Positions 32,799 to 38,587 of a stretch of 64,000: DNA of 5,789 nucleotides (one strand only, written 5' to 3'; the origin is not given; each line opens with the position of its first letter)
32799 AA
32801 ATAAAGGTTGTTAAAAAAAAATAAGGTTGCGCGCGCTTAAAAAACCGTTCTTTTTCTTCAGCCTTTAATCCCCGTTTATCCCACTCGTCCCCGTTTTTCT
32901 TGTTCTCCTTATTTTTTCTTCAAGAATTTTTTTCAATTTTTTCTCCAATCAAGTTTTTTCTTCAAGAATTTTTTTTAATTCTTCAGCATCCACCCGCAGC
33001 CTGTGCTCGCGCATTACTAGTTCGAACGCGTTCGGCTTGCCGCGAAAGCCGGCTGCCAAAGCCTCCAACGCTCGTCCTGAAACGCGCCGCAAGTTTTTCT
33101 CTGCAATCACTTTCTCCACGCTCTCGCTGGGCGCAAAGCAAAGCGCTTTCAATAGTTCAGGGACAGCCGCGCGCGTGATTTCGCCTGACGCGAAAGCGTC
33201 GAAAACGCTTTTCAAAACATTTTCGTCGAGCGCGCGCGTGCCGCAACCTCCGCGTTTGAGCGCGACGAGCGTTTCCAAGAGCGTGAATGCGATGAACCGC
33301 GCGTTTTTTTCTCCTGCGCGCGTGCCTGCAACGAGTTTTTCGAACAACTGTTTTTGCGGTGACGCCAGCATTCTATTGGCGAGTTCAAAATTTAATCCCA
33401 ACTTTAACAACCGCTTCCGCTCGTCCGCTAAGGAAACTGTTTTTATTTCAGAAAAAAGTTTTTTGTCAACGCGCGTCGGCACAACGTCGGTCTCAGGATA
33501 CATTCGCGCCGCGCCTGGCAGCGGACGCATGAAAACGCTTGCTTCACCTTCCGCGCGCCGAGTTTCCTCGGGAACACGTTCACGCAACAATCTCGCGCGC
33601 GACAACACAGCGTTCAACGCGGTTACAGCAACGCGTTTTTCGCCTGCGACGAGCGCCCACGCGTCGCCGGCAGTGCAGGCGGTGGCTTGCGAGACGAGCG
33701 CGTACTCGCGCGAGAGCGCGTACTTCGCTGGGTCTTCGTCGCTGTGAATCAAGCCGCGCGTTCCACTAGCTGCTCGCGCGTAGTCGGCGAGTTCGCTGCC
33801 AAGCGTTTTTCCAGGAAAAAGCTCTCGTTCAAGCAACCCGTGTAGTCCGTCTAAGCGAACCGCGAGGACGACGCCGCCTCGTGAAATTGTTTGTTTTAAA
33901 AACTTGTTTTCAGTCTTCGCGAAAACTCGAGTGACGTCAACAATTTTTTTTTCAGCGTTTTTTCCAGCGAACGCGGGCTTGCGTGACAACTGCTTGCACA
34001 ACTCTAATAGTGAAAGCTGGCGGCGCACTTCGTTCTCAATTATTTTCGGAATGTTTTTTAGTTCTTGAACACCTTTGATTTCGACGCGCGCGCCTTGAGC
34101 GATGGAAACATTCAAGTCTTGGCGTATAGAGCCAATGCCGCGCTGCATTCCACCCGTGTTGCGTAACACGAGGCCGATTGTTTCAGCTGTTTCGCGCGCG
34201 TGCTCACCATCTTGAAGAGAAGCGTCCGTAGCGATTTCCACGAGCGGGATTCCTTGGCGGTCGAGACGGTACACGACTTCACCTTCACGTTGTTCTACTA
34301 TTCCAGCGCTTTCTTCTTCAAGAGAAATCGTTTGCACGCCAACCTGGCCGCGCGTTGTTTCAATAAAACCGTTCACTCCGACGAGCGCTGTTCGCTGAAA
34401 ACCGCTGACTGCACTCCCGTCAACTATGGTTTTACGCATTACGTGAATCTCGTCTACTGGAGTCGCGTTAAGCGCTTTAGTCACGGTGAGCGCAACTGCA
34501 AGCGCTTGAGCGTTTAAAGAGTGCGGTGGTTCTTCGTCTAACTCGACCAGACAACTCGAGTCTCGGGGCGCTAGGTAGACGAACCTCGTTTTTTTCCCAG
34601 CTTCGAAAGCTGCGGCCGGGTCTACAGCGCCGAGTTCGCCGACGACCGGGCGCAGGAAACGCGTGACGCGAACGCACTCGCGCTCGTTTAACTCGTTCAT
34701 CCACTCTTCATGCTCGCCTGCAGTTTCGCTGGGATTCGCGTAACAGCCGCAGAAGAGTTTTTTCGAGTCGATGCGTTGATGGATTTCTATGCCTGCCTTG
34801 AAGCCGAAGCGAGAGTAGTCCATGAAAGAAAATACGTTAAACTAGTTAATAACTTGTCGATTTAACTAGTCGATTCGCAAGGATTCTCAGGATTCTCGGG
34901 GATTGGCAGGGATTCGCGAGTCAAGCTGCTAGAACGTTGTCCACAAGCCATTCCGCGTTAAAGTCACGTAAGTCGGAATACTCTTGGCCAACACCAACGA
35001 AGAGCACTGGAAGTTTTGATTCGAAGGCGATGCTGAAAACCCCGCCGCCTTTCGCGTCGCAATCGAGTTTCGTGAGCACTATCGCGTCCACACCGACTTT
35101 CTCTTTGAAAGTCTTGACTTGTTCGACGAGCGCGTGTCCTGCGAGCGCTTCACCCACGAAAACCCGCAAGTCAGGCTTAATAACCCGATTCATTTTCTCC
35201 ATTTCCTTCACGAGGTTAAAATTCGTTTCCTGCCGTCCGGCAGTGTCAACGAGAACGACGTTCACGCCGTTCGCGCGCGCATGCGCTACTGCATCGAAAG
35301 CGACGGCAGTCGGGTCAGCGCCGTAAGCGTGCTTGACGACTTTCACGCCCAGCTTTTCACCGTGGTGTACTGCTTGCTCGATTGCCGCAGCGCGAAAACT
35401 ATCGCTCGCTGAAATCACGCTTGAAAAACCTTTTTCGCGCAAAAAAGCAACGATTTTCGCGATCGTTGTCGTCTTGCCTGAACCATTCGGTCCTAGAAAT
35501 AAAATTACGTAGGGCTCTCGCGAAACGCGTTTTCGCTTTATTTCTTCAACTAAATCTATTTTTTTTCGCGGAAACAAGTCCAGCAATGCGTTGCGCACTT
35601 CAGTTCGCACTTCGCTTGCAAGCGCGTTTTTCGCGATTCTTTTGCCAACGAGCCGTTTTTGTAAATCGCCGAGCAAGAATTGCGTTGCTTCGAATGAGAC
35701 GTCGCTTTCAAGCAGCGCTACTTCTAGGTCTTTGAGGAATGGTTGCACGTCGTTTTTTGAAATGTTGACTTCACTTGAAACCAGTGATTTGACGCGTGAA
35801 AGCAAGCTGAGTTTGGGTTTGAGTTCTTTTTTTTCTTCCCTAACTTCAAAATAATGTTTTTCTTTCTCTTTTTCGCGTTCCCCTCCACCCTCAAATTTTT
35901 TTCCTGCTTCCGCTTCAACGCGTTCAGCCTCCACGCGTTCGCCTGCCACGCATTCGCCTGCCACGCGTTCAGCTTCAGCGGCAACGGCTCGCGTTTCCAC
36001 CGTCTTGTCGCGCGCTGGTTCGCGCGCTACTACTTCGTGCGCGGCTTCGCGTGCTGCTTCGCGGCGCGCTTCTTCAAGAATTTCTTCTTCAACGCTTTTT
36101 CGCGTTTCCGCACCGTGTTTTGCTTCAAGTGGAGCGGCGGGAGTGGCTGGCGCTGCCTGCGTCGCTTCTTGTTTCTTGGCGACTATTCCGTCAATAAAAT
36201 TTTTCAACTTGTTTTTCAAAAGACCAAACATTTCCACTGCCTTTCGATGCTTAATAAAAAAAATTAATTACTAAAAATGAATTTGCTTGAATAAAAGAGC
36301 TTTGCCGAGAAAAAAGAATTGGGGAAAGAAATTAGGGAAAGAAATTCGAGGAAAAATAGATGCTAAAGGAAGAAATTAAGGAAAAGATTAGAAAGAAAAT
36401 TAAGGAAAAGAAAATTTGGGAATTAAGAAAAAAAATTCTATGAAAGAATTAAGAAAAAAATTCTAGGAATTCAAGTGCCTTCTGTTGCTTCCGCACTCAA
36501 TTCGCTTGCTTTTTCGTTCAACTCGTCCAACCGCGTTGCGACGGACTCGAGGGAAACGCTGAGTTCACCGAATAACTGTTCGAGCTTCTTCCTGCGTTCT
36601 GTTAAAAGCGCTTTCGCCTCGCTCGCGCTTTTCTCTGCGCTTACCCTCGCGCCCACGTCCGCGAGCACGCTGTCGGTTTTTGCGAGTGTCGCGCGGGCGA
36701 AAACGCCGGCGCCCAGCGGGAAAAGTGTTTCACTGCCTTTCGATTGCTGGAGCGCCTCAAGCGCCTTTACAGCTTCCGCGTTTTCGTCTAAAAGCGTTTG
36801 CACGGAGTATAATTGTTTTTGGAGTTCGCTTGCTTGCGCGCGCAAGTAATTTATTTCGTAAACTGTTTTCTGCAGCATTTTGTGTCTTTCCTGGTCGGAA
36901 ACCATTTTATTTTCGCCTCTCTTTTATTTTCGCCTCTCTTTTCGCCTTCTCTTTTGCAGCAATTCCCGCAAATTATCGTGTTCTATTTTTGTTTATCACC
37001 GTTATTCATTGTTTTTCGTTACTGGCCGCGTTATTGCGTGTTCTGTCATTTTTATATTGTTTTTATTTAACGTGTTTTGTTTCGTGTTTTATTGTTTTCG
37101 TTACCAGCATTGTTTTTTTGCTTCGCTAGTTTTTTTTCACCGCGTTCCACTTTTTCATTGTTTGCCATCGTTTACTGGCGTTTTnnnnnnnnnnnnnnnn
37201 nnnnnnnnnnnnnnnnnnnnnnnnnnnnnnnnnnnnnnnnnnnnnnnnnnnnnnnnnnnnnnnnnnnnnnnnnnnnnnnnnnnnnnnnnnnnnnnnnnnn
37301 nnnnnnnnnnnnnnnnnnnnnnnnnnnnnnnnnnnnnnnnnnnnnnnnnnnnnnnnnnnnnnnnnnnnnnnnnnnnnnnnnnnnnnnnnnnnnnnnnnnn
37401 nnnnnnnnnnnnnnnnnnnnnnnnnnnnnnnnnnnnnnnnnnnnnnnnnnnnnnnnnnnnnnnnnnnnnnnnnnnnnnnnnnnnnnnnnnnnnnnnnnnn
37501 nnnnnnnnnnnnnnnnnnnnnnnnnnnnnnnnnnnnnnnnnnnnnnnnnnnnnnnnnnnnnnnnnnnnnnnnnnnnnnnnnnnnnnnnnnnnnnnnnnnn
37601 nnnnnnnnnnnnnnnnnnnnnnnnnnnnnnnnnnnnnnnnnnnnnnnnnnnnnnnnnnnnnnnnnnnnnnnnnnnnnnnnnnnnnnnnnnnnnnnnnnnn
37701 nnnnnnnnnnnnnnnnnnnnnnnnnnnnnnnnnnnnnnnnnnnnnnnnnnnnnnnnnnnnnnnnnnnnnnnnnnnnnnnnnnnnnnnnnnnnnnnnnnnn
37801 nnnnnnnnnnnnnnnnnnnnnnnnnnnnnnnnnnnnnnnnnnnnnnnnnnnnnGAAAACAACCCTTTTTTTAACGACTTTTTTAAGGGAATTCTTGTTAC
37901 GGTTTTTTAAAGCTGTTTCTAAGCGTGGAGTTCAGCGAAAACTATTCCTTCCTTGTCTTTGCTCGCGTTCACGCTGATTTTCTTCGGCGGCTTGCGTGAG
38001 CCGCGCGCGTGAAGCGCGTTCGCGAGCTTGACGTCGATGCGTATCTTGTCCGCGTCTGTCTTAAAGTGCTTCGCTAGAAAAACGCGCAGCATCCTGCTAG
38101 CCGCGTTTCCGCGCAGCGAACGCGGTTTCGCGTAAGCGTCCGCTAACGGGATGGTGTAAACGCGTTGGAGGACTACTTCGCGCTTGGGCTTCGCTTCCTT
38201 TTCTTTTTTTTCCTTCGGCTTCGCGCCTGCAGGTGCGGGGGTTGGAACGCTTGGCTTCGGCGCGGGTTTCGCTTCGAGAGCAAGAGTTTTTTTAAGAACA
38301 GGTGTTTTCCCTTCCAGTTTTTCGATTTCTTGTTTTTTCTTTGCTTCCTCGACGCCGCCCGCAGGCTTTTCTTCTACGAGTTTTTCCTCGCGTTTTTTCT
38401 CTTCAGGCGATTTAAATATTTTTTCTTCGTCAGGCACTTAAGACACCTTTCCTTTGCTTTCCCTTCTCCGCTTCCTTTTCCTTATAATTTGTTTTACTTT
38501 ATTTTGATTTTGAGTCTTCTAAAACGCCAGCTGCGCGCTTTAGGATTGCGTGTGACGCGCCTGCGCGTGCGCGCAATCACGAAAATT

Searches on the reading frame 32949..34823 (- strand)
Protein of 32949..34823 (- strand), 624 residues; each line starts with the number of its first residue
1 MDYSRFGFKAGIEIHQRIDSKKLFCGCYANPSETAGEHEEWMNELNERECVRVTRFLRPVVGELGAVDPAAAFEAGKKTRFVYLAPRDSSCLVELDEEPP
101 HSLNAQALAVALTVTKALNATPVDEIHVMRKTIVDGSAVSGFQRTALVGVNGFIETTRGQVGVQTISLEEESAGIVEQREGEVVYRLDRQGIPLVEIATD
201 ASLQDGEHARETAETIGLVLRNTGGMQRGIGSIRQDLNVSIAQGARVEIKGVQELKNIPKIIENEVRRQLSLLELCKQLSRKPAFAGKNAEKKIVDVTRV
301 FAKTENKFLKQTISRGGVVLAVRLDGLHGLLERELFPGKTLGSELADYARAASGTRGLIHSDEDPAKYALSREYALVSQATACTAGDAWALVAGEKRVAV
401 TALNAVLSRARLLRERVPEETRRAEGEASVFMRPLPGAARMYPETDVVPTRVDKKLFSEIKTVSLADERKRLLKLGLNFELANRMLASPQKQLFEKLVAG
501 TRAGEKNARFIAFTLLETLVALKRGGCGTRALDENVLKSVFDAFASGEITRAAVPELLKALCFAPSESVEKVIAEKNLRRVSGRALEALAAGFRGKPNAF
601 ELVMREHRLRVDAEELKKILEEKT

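Call 4: search_protein_families(library=pfam, proteins=[window:32949-34823:-])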
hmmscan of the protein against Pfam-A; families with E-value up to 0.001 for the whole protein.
window:32949-34823:- (624 aa): 3 families
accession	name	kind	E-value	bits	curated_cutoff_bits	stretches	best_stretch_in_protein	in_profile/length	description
PF02934.20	GatB_N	-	5.1e-48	164.1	23.4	1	9-456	2-275/277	GatB/GatE catalytic domain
PF02938.19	GAD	-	4.9e-07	30.3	23.4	1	310-403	2-95/95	GAD domain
PF02637.23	GatB_Yqey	-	3.2e-06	27.5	27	1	493-589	2-97/148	GatB domain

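Call 30: find_homologous_proteins(query=window:32949-34823:-, max_evalue=1e-100)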
Query window:32949-34823:- (624 aa): 4737 proteins with E <= 1e-100 among 8000 candidates; the best 120 are listed.
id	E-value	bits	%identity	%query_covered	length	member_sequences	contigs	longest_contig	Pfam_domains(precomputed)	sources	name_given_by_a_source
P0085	0.0e+0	1350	100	100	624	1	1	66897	PF02637.24,PF02938.20,PF02934.21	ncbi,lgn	-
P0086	0.0e+0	1039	80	100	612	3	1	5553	PF02934.21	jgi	jgi:glutamyl-tRNA(Gln) amidotransferase subunit E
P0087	0.0e+0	1032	76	100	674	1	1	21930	PF02637.24,PF02938.20,PF02934.21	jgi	-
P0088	8.9e-181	620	51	100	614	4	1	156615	PF02637.24,PF02938.20,PF02934.21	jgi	jgi:glutamyl-tRNA(Gln) amidotransferase subunit E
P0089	1.7e-177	610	52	99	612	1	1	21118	PF02637.24,PF02938.20,PF02934.21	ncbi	-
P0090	1.6e-172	593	51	99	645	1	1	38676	PF02637.24,PF02934.21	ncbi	-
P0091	9.3e-172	591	48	100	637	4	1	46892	PF02637.24,PF02934.21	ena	-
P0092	1.5e-171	590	47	100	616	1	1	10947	PF02637.24,PF02934.21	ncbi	ncbi:MAG: Glu-tRNA(Gln) amidotransferase subunit GatE [Candidatus Micrarchaeota archaeon]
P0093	4.7e-171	588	49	99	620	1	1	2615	PF02637.24,PF02938.20,PF02934.21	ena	-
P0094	2.4e-170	586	51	99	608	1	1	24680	PF02637.24,PF02938.20,PF02934.21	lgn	-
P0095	4.3e-170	585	48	100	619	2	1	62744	PF02637.24,PF02938.20,PF02934.21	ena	-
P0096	1.4e-167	577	50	100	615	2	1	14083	PF02637.24,PF02938.20,PF02934.21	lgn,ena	-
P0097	6.3e-165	568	49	100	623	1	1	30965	PF02637.24,PF02938.20,PF02934.21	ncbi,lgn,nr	ncbi:MAG: Glu-tRNA(Gln) amidotransferase subunit GatE [Candidatus Micrarchaeota archaeon]|nr:Glu-tRN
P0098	2.6e-164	566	50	99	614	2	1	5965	PF02637.24,PF02938.20,PF02934.21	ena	-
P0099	2.4e-163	563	46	100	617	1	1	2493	PF02637.24,PF02938.20,PF02934.21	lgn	-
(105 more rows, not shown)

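Call 32: find_encoding_contigs(protein=P0087, flank=10000, max_places=2)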
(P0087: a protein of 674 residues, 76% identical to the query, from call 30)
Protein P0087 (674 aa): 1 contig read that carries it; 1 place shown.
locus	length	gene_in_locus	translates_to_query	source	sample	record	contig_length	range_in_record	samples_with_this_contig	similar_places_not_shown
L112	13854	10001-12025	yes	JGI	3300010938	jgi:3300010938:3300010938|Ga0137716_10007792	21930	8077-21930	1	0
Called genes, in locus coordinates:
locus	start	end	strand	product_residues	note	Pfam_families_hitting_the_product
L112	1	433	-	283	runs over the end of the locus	-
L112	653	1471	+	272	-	-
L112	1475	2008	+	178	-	-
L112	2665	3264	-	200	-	-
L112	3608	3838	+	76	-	-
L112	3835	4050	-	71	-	-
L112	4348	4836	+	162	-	PF01090:Ribosomal_S19e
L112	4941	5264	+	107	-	PF01984:dsDNA_bind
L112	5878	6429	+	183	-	-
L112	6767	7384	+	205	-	PF01912:eIF-6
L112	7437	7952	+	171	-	PF02996:Prefoldin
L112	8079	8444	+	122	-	-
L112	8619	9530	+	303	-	-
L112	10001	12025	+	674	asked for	PF02934:GatB_N, PF02938:GAD (faint), PF02637:GatB_Yqey (weak)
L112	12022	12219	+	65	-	-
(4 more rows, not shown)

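Call 33: find_encoding_contigs(protein=P0086, flank=10000, max_places=2)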
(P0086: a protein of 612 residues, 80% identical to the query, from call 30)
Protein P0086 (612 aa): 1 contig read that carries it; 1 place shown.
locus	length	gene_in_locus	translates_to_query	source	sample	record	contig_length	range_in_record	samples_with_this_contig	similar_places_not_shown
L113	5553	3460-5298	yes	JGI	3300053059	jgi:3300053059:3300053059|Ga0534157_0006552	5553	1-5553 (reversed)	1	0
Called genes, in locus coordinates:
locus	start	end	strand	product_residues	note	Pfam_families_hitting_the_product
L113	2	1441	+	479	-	?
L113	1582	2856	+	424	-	PF02881:SRP54_N, PF25199:nSTAND_NTPase5 (faint), PF00448:SRP54, PF13207:AAA_17 (weak)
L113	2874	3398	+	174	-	-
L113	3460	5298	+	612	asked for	PF02934:GatB_N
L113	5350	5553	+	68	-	?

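Call 74: search_protein_families(library=pfam, proteins=[L113:2874-3398:+, L113:2-1441:+], max_evalue=0.05)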
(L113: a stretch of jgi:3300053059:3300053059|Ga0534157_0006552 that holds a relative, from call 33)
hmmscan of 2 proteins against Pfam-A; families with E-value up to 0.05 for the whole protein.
L113:2874-3398:+ (174 aa): 0 families

L113:2-1441:+ (479 aa): 1 family
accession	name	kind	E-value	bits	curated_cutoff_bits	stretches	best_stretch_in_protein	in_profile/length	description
PF00395.25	SLH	-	1.4e-06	28.6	20.8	1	31-73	2-44/44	S-layer homology domain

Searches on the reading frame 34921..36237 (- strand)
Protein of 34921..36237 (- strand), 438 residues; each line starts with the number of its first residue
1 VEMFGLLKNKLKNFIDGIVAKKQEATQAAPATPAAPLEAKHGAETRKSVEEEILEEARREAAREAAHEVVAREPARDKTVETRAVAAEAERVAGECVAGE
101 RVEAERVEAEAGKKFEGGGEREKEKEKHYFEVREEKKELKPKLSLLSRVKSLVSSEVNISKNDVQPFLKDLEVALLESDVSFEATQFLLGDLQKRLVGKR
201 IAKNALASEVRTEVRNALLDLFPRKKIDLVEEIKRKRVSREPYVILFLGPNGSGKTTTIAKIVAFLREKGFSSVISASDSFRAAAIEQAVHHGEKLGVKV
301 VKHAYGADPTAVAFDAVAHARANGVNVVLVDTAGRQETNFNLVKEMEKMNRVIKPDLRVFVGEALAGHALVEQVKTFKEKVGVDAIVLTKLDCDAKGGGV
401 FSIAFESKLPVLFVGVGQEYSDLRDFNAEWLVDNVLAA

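Call 4: search_protein_families(library=pfam, proteins=[window:34921-36237:-])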
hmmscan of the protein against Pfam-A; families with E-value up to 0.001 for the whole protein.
window:34921-36237:- (438 aa): 8 families
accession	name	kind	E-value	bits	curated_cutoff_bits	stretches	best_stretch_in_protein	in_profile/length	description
PF00448.28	SRP54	-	2.3e-66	223.6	22.7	1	242-436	1-195/196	SRP54-type protein, GTPase domain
PF02881.24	SRP54_N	-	2.5e-09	37.7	22.4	1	147-203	3-63/75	SRP54-type protein, helical bundle domain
PF13207.12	AAA_17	-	6e-07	30.3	27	1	248-361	1-108/136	AAA domain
PF13604.12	AAA_30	-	0.00011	22.4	27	1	243-338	19-102/191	AAA domain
PF25199.1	nSTAND_NTPase5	-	0.00016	22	34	0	228-271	27-71/145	Novel STAND NTPase 5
PF13245.12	AAA_19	-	0.00051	20.7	25.1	0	243-350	12-118/134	AAA domain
PF00437.27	T2SSE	-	0.00068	18.8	24.9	0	237-279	137-178/370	Type II/IV secretion system protein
PF13476.12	AAA_23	-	0.0009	20.4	27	0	241-268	18-45/201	AAA domain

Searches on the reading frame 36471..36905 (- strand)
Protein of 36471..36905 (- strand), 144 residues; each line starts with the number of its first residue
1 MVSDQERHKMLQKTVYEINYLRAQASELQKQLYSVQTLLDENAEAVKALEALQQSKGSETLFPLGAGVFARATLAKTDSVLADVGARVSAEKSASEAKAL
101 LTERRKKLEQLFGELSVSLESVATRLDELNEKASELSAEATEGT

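Call 63: search_protein_families(library=pfam, proteins=[window:36471-36905:-])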
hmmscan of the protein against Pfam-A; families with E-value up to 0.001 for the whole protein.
window:36471-36905:- (144 aa): 1 family
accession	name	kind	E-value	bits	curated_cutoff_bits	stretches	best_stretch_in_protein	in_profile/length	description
PF02996.22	Prefoldin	-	1.6e-22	80.2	23.2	1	22-137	2-118/120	Prefoldin subunit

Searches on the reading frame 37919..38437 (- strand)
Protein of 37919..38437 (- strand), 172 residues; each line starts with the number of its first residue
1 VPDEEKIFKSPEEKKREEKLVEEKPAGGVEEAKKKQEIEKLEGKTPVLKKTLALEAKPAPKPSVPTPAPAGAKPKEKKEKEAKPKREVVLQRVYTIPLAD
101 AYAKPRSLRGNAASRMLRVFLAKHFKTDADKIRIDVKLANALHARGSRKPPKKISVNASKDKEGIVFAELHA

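Call 74: search_protein_families(library=pfam, proteins=[window:37919-38437:-], max_evalue=0.05)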
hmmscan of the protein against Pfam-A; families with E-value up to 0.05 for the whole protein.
window:37919-38437:- (172 aa): 1 family
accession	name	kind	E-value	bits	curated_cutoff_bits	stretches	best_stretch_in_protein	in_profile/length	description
PF01198.24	Ribosomal_L31e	-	5.3e-06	27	25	1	91-160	4-72/82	Ribosomal protein L31e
